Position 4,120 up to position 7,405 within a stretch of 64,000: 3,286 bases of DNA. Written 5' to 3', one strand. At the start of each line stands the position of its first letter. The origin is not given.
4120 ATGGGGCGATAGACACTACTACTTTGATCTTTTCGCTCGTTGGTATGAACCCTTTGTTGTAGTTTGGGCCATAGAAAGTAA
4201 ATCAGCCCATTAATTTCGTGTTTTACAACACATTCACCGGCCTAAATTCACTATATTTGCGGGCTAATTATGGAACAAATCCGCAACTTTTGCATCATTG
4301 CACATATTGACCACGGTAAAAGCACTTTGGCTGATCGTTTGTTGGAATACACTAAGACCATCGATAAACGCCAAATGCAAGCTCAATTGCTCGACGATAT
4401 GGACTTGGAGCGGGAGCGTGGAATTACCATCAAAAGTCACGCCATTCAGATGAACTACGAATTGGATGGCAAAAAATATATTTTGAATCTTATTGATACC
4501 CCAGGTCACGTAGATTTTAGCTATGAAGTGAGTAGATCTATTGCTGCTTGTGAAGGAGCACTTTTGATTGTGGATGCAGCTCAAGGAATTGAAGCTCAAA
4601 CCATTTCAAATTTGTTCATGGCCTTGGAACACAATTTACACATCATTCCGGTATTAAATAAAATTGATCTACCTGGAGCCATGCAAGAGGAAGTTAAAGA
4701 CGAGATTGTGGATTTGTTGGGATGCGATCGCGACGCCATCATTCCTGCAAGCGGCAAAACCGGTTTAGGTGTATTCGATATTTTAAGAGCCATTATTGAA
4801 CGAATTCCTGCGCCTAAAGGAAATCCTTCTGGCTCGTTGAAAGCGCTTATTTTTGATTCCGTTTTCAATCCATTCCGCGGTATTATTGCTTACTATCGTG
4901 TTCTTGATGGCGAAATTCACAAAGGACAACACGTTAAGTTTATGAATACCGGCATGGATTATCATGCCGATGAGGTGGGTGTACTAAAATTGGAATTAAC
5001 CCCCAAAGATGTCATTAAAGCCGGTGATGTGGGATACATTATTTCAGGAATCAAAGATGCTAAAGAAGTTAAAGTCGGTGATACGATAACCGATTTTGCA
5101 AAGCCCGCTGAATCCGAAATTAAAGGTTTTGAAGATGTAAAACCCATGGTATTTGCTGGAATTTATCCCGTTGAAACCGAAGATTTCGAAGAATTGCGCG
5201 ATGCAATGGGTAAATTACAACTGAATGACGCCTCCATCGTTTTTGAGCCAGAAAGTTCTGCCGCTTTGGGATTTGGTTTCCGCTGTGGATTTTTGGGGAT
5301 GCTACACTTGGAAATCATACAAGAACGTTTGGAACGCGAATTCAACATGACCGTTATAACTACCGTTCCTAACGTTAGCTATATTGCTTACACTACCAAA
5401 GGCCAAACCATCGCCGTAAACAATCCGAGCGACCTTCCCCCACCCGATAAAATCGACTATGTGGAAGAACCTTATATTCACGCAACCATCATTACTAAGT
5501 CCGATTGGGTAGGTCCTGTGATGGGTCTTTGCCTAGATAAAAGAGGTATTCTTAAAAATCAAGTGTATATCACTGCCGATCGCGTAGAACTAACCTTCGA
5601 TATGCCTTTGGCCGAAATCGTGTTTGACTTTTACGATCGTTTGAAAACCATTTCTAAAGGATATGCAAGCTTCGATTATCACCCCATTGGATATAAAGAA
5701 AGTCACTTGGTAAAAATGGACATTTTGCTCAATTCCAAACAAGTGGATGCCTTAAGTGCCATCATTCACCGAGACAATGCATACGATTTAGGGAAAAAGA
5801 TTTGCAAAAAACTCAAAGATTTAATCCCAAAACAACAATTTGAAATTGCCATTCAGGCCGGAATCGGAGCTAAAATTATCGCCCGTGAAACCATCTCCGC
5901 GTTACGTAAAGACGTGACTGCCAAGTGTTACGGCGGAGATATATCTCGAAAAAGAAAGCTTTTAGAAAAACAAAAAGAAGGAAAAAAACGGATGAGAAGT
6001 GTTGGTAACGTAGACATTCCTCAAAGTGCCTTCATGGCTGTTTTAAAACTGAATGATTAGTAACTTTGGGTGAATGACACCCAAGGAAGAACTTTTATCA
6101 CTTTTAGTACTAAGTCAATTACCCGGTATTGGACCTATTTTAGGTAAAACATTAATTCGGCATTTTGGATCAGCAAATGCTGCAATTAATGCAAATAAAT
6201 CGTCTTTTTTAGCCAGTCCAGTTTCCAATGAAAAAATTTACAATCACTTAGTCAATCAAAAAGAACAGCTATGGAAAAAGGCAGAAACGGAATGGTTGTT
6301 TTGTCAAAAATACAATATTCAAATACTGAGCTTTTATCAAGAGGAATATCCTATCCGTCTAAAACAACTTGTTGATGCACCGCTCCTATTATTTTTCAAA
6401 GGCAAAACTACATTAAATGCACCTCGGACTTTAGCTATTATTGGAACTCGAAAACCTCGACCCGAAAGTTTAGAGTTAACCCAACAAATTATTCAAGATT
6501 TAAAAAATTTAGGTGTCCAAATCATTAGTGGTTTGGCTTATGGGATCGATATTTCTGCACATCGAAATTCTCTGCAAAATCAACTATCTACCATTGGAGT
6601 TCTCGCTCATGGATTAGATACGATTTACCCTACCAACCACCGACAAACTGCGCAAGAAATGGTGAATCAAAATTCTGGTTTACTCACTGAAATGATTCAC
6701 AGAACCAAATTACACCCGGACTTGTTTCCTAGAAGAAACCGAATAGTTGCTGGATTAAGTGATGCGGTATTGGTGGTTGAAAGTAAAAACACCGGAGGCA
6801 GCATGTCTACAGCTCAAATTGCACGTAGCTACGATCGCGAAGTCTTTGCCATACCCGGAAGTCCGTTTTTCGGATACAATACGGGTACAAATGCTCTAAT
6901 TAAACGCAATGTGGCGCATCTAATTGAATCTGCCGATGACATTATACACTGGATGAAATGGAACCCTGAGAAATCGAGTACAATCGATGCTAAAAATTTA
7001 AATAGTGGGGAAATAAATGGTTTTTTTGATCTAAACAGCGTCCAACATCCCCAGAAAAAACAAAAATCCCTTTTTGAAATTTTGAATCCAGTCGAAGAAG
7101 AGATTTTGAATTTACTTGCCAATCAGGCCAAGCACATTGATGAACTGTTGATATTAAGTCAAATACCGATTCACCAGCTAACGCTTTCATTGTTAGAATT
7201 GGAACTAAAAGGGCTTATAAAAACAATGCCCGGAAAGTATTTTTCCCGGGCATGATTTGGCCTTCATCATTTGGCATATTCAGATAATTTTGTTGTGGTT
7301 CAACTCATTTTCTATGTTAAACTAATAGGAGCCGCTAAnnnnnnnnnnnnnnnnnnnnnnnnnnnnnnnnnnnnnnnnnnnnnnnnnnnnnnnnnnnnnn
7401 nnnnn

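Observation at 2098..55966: Exact 12-13-mer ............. recurs seven times on both strands, in three reading frames and in non-coding DNA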

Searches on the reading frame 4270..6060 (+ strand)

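Call 24: search_protein_families(library=pfam, proteins=[window:4270-6060:+], max_evalue=0.00001)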
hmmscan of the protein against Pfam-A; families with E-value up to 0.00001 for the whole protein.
window:4270-6060:+ (596 aa): 5 families
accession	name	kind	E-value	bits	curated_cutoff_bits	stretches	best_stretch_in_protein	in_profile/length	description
PF00009.33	GTP_EFTU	-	6.7e-57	192.6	26.5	1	2-180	1-187/188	Elongation factor Tu GTP binding domain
PF06421.17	LepA_C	-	1.9e-51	173.1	29.7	1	487-593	1-107/107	GTP-binding protein LepA C-terminus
PF00679.30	EFG_C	-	7e-19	68.1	27.9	1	399-485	3-88/89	Elongation factor G C-terminus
PF03144.31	GTP_EFTU_D2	-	1.5e-10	41.8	30.3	1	204-274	1-73/73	Elongation factor Tu domain 2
PF14492.12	EFG_III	-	7.7e-06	26.3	27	0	291-364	3-73/75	Elongation Factor G, domain III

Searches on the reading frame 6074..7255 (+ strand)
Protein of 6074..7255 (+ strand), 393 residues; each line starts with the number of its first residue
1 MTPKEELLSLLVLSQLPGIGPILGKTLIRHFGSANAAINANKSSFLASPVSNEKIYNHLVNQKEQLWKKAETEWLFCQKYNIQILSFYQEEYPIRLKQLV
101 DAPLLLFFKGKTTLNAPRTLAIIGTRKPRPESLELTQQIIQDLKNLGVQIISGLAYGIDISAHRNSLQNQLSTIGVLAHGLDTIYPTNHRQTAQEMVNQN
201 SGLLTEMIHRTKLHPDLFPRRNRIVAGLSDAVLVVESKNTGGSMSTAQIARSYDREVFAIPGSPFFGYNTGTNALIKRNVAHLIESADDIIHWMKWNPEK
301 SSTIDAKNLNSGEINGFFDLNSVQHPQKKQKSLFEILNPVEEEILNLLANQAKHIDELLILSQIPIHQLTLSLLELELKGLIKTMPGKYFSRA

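Call 10: search_protein_families(library=ncbifam, proteins=[window:6074-7255:+])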
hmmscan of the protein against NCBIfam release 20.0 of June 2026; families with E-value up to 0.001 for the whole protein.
window:6074-7255:+ (393 aa): 2 families
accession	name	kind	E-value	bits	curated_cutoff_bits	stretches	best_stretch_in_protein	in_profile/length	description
TIGR00732.1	dprA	equivalog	6.9e-63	211.8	191.15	1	77-292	4-218/220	DNA-processing protein DprA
NF008007.0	PRK10736.1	equivalog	8.5e-53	179.8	495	1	69-390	61-359/374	DNA-protecting protein DprA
